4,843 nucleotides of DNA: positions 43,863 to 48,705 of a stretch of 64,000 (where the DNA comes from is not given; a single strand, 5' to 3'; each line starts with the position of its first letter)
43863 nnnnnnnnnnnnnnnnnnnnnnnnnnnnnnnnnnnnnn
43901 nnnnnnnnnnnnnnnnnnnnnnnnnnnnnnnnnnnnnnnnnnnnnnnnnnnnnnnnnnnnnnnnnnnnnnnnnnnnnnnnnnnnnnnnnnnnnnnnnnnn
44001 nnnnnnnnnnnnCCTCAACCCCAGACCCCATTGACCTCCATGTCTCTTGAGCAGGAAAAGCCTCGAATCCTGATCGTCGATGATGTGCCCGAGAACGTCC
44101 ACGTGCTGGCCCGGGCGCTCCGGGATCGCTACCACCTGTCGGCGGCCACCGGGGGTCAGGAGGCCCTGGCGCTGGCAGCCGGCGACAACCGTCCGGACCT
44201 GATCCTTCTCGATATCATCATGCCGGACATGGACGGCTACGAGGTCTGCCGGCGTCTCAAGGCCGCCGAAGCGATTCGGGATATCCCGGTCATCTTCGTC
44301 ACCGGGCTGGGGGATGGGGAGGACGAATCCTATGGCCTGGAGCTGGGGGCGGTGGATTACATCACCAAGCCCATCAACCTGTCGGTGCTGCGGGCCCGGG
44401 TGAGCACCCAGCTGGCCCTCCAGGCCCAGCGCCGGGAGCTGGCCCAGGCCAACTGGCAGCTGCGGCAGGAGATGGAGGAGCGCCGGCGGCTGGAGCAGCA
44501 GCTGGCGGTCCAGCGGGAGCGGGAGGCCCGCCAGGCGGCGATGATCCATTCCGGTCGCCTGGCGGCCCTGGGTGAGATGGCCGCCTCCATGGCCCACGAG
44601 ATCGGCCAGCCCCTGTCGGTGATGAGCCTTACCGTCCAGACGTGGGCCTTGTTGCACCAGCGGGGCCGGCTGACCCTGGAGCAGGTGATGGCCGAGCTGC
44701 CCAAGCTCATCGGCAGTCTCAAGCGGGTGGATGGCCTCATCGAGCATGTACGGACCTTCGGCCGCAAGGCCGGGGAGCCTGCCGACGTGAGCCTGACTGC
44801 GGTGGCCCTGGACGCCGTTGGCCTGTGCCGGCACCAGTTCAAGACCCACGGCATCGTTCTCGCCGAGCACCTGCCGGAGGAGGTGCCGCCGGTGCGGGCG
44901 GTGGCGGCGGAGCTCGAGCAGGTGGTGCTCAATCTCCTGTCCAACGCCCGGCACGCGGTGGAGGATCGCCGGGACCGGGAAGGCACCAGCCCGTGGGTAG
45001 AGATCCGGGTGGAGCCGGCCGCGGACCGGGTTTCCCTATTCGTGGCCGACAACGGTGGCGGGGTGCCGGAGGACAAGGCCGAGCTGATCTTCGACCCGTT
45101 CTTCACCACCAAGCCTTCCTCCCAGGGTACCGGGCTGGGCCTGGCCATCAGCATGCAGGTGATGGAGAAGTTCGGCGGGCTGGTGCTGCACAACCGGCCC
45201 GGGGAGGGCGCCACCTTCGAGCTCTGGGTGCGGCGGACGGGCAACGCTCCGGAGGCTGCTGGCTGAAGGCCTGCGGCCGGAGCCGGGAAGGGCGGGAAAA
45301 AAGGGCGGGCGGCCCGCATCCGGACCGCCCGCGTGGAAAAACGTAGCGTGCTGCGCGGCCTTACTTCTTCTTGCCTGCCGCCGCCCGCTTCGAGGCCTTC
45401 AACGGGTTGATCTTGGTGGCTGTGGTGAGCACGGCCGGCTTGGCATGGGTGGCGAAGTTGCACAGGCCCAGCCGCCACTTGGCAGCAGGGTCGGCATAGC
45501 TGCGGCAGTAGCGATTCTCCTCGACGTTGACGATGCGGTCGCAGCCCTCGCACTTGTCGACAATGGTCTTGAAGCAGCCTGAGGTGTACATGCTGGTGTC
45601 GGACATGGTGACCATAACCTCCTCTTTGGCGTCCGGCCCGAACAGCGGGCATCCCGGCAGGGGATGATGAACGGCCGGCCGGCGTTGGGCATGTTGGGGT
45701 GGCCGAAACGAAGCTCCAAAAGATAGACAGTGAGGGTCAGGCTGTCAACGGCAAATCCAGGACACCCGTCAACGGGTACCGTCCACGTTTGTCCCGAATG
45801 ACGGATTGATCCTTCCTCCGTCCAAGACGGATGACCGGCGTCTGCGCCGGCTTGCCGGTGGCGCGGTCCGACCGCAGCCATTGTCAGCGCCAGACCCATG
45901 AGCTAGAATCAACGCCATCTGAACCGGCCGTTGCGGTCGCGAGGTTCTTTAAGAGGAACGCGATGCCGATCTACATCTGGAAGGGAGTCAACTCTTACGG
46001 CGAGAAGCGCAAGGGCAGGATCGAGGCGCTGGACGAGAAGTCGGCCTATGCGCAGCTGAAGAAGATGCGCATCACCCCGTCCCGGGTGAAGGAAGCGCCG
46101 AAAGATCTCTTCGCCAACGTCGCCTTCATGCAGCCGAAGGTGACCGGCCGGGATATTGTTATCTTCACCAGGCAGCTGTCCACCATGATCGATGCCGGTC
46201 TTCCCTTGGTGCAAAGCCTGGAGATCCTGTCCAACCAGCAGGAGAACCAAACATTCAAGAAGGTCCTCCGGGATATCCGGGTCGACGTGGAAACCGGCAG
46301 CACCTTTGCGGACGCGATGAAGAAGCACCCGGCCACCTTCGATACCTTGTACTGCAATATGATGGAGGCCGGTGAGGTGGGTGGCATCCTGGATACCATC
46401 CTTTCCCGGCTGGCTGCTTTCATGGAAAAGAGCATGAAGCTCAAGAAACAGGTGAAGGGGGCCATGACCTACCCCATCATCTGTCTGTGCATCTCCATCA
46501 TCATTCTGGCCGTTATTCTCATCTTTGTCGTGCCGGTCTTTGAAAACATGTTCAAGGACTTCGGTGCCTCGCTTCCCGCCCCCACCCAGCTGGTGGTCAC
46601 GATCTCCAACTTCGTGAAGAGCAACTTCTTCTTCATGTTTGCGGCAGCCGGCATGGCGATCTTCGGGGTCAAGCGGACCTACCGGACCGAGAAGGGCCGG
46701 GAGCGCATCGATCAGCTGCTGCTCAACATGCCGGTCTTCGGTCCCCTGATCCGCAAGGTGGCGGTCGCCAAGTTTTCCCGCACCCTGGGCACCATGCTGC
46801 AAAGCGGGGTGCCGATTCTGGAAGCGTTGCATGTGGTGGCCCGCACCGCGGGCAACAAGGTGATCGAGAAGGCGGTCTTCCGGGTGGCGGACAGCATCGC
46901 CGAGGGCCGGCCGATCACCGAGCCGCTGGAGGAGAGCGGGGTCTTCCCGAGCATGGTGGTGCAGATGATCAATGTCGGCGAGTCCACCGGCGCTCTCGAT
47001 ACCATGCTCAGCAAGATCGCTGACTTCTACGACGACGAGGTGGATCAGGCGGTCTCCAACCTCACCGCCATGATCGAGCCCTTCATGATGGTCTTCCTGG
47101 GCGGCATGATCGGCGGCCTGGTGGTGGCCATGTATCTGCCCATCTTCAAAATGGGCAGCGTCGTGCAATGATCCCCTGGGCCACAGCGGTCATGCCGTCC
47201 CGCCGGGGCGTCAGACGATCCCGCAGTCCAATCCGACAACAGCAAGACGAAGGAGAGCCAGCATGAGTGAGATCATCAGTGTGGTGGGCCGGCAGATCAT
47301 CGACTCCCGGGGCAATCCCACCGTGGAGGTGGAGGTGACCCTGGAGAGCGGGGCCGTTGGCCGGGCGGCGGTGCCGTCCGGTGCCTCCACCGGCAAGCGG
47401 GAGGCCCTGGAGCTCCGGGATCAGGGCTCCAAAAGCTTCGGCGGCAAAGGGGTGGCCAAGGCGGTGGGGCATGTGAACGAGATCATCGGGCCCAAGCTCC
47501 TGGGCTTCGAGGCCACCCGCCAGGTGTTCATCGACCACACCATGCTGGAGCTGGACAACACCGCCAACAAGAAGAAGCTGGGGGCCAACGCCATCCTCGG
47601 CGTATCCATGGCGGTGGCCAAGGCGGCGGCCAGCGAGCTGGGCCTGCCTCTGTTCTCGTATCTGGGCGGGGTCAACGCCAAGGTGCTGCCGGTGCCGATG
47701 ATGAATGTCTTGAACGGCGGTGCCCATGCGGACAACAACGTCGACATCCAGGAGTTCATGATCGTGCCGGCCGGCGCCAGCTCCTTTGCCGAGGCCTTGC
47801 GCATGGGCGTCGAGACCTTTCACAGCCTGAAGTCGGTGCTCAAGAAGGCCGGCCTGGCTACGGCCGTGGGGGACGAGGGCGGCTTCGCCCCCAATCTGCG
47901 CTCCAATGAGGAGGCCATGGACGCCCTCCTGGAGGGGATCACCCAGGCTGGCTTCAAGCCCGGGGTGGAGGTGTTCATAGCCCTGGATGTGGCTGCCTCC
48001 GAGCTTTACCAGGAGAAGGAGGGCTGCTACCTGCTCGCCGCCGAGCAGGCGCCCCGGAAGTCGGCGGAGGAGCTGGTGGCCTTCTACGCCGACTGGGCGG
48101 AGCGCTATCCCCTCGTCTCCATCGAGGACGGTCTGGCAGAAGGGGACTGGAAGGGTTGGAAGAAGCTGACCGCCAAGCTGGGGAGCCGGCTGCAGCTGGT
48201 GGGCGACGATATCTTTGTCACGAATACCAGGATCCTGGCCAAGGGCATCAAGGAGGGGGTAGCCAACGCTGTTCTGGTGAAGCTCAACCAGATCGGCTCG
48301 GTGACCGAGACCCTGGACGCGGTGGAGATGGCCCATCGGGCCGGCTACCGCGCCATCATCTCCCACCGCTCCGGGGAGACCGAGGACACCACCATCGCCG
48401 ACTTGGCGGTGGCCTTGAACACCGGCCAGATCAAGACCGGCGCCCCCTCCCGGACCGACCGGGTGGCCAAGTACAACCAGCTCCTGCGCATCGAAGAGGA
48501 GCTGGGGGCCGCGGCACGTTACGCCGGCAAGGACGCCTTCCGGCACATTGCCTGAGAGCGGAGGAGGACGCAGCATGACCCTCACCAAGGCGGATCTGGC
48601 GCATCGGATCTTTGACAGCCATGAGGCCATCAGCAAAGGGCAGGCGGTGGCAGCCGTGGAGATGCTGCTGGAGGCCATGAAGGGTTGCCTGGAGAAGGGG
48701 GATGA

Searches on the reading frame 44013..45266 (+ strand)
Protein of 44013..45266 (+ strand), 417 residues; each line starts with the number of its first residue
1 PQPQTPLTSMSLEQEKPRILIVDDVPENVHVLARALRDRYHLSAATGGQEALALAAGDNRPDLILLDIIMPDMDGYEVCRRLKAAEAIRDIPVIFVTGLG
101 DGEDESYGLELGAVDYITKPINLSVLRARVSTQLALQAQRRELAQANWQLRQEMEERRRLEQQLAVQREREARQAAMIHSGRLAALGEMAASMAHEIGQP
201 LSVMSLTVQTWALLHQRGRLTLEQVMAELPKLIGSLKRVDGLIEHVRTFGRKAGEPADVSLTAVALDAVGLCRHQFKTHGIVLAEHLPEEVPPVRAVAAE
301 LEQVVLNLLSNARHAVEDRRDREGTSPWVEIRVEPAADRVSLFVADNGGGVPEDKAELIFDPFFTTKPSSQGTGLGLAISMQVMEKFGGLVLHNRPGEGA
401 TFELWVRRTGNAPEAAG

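Call 26: search_protein_families(library=ncbifam, proteins=[window:44013-45266:+], max_evalue=1e-10)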
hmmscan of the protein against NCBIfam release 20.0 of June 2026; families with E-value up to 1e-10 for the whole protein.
window:44013-45266:+ (417 aa): 98 families (the best 25 are shown)
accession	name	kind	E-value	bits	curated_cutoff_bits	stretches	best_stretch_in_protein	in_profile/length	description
NF052574.1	HisKinEspCMyxo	equivalog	2.1e-49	168.4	1200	2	173-404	404-633/785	serine histidine kinase EspC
NF052573.1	HisKinEspAMyxo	equivalog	1.3e-43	149.1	1400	2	168-410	366-613/755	serine histidine kinase EspA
NF008468.0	PRK11360.1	equivalog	6e-41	140.5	646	1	169-407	379-607/616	two-component system sensor histidine kinase AtoS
NF007135.0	PRK09581.1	equivalog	4.6e-37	127.9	474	1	18-156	4-141/457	PleD family two-component system response regulator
NF046026.1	HisKinCckACaul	equivalog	7.2e-36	123.5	1000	2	175-406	291-530/678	cell cycle histidine kinase CckA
NF046020.1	HisKinCckABruc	equivalog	3.4e-34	117.9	1000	1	169-410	463-709/868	cell cycle histidine kinase CckA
NF010076.0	PRK13557.1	subfamily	6e-33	114.1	631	1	162-406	140-392/540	histidine kinase famiy protein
NF011874.0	PRK15347.1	equivalog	9e-33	113.3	852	2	4-154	678-830/921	two component system sensor kinase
NF047466.1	hybrid_RR_LvrB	exception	2.2e-32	112.6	500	1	42-404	31-372/377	hybrid histidine kinase/response regulator LvrB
NF047794.1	HisKinPtgB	equivalog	4.4e-32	111.2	1000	1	140-389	402-635/656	two-component system sensor histidine kinase PgtB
NF038348.1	T2SS_HK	subfamily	4.5e-32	111.2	450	1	229-404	401-569/574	histidine kinase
NF041880.1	EPS_EpsF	equivalog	6.8e-32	110.6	900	2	22-165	1-143/492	response regulator EpsF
NF007688.0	PRK10364.1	equivalog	6.8e-31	107.5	479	1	166-406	220-449/460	two-component system sensor histidine kinase ZraS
TIGR02956.1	TMAO_torS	equivalog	1.3e-30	106.3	676.5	1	136-405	418-679/967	TMAO reductase system sensor histidine kinase/response regulator TorS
NF010411.0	PRK13837.1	equivalog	1.4e-29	102.7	647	1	161-408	422-675/828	two-component system VirA-like sensor kinase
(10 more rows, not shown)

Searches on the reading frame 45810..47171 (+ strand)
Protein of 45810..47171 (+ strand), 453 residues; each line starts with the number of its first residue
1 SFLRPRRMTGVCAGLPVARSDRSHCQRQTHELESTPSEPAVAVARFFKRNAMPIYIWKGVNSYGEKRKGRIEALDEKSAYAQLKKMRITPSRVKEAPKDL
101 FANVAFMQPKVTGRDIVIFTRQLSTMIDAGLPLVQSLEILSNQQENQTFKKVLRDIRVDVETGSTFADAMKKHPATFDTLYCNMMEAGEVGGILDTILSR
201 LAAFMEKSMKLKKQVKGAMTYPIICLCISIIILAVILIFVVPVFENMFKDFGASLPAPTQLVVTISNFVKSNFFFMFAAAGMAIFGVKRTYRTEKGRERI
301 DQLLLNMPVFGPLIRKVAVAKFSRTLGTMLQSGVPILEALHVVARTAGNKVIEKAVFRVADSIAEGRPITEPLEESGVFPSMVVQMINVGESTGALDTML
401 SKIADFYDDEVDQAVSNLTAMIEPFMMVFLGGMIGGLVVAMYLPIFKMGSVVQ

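Call 26: search_protein_families(library=ncbifam, proteins=[window:45810-47171:+], max_evalue=1e-10)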
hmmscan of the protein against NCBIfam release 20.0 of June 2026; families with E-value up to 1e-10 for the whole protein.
window:45810-47171:+ (453 aa): 6 families
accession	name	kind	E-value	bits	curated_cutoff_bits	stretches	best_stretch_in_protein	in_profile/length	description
NF052606.1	T4PiliAsmPilCMyx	equivalog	8.3e-172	571.7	700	1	48-452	15-418/419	type IV pilus assembly protein PilC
NF052607.1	T4PiliAsmPilCThrm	equivalog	5.6e-123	411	700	1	52-448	1-400/406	type IV pilus assembly protein PilC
TIGR02120.1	GspF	equivalog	1.4e-118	396.6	424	1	56-452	2-401/401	type II secretion system inner membrane protein GspF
NF007861.0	PRK10573.1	equivalog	4.2e-97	325.7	401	1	53-452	5-398/401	protein transport protein HofC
NF047826.1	T3SSXpsF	equivalog_domain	1.1e-86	291.2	650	1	52-451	1-403/405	type II secretion system protein XpsF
NF041012.2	T4P_ComGB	equivalog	1.7e-45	155.9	240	1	119-448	6-330/332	competence type IV pilus assembly protein ComGB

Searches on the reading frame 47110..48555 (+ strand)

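Call 26: search_protein_families(library=ncbifam, proteins=[window:47110-48555:+], max_evalue=1e-10)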
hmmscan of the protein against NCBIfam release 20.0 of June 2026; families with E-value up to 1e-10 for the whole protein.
window:47110-48555:+ (481 aa): 2 families
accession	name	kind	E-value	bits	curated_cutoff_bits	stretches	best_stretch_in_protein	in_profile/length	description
TIGR01060.2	eno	equivalog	2.2e-206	685.5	300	1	55-479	1-424/425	phosphopyruvate hydratase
NF006223.0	PRK08350.1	equivalog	1.1e-29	103.8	624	1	52-203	1-137/341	hypothetical protein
